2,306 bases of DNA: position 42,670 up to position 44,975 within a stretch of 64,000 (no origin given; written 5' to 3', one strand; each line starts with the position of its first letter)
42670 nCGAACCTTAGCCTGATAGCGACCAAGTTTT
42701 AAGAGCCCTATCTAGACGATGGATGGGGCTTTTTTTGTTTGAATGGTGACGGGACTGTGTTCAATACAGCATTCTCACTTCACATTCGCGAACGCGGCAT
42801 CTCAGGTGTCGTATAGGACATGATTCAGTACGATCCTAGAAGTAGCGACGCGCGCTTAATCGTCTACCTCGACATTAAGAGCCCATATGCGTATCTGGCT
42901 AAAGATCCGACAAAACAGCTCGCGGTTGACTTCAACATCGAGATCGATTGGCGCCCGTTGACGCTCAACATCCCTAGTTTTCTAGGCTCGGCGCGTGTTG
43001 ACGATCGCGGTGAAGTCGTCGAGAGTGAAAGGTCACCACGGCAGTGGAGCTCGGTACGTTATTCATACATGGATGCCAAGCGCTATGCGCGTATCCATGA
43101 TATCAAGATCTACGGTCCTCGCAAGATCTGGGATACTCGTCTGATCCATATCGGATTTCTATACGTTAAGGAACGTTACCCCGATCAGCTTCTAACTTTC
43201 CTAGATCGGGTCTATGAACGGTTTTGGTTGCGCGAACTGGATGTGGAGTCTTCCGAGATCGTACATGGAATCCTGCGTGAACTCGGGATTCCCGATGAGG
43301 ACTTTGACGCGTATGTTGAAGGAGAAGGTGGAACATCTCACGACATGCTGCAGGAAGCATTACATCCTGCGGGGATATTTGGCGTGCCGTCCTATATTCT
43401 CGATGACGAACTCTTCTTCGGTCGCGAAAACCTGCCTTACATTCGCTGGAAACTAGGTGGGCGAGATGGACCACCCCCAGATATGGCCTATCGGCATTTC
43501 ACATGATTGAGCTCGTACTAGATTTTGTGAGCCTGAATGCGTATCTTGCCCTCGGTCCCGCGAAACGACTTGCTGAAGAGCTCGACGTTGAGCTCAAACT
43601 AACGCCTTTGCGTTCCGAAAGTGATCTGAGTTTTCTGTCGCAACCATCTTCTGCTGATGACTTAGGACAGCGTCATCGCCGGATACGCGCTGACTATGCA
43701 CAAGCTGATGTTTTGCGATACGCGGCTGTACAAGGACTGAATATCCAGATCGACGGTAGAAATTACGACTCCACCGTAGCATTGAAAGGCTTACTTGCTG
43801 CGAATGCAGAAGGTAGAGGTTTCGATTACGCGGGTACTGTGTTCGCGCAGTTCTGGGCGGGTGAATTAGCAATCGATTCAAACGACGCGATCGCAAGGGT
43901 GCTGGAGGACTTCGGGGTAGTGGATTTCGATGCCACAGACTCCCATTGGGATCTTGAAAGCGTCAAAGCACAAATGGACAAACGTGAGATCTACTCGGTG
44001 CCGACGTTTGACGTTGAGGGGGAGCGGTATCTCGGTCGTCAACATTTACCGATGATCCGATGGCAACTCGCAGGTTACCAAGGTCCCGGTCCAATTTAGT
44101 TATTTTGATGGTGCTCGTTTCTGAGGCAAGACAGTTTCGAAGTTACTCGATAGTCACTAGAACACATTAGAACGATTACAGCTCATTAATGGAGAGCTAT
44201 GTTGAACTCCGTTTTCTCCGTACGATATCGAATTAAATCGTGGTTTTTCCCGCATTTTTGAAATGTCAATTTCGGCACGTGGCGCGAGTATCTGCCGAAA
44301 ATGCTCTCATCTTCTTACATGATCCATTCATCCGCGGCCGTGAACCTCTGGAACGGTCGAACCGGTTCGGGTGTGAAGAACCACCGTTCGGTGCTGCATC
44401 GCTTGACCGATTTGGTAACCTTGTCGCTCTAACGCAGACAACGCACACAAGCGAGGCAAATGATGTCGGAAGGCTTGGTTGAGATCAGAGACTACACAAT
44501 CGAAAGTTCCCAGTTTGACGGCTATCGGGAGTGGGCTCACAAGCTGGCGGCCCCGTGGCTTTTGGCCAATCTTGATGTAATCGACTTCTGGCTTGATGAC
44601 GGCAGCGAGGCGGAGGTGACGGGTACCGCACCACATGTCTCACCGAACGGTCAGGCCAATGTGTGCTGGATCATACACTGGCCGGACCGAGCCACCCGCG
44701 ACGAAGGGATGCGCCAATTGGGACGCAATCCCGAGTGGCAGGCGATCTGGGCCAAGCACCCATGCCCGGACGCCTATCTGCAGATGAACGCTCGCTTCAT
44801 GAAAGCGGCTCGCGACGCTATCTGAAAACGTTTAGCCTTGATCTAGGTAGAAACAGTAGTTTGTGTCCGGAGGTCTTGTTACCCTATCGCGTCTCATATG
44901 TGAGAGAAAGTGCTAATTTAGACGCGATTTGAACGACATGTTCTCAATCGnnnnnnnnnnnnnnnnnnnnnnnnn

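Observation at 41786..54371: The formate dehydrogenase operon continues into crotonase and PhyH genes: candidate acyl-CoA alpha-oxidation / formate-disposal module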

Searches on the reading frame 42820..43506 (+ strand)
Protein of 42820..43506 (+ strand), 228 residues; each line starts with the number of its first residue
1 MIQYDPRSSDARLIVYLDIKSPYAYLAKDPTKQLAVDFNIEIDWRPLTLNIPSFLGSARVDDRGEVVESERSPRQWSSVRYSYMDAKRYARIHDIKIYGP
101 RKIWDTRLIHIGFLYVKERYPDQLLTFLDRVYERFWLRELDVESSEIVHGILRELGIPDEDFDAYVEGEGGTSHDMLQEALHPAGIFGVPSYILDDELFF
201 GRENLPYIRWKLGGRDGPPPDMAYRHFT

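Call 4: search_protein_families(library=pfam, proteins=[window:42820-43506:+])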
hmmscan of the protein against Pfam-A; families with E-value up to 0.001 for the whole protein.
window:42820-43506:+ (228 aa): 1 family
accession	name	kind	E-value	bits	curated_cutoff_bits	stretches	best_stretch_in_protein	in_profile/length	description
PF01323.26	DSBA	-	1.4e-14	54.8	25.6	1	13-207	2-185/191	DSBA-like thioredoxin domain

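Call 5: search_protein_families(library=ncbifam, proteins=[window:42820-43506:+], max_evalue=0.01)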
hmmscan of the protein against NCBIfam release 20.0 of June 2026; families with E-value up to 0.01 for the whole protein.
window:42820-43506:+ (228 aa): 0 families

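Call 47: search_solved_structures(query=window:42820-43506:+, max_evalue=0.01)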
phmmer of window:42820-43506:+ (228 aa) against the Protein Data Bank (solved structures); distinct sequences matched with E-value up to 0.01: 2.
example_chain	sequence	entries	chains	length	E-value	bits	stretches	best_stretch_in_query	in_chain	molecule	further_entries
2imd_A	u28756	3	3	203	9e-10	41.9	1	15-210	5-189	2-hydroxychromene-2-carboxylate isomerase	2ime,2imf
3fz5_A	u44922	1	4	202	8.7e-09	38.6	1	16-207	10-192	Possible 2-hydroxychromene-2-carboxylate isomerase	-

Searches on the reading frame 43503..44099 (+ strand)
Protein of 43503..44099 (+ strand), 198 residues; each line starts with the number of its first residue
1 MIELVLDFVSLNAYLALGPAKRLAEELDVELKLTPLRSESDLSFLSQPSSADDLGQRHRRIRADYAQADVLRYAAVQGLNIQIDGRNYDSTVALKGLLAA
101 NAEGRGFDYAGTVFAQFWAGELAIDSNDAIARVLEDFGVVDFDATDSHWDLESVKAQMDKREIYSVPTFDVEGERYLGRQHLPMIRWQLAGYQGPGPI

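Call 4: search_protein_families(library=pfam, proteins=[window:43503-44099:+])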
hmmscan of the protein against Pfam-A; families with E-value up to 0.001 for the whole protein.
window:43503-44099:+ (198 aa): 1 family
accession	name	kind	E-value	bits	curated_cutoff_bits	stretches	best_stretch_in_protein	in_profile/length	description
PF01323.26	DSBA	-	8e-10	39.3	25.6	1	2-186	2-187/191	DSBA-like thioredoxin domain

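Call 43: search_protein_families(library=ncbifam, proteins=[window:43503-44099:+], max_evalue=0.00001)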
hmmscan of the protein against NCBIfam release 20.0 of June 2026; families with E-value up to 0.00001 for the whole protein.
window:43503-44099:+ (198 aa): 0 families

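Call 48: search_solved_structures(query=window:43503-44099:+, max_evalue=0.01)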
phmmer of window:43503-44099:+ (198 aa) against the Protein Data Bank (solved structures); distinct sequences matched with E-value up to 0.01: 1.
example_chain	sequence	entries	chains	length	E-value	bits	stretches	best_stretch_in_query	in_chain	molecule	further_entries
2imd_A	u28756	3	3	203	2.2e-06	30.7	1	2-186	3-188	2-hydroxychromene-2-carboxylate isomerase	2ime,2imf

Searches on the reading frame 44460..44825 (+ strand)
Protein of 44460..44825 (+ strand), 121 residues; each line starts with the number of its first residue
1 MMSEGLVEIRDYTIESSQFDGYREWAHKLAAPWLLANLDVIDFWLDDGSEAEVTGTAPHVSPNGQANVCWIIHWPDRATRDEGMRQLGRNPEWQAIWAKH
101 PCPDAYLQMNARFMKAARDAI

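Call 4: search_protein_families(library=pfam, proteins=[window:44460-44825:+])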
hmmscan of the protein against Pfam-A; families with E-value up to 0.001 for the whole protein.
window:44460-44825:+ (121 aa): 1 family
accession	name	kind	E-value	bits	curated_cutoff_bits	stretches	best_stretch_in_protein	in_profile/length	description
PF07237.17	DUF1428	-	4.8e-07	30.4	27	1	14-95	10-93/102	Protein of unknown function (DUF1428)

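Call 43: search_protein_families(library=ncbifam, proteins=[window:44460-44825:+], max_evalue=0.00001)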
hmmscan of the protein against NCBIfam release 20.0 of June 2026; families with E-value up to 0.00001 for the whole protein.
window:44460-44825:+ (121 aa): 0 families
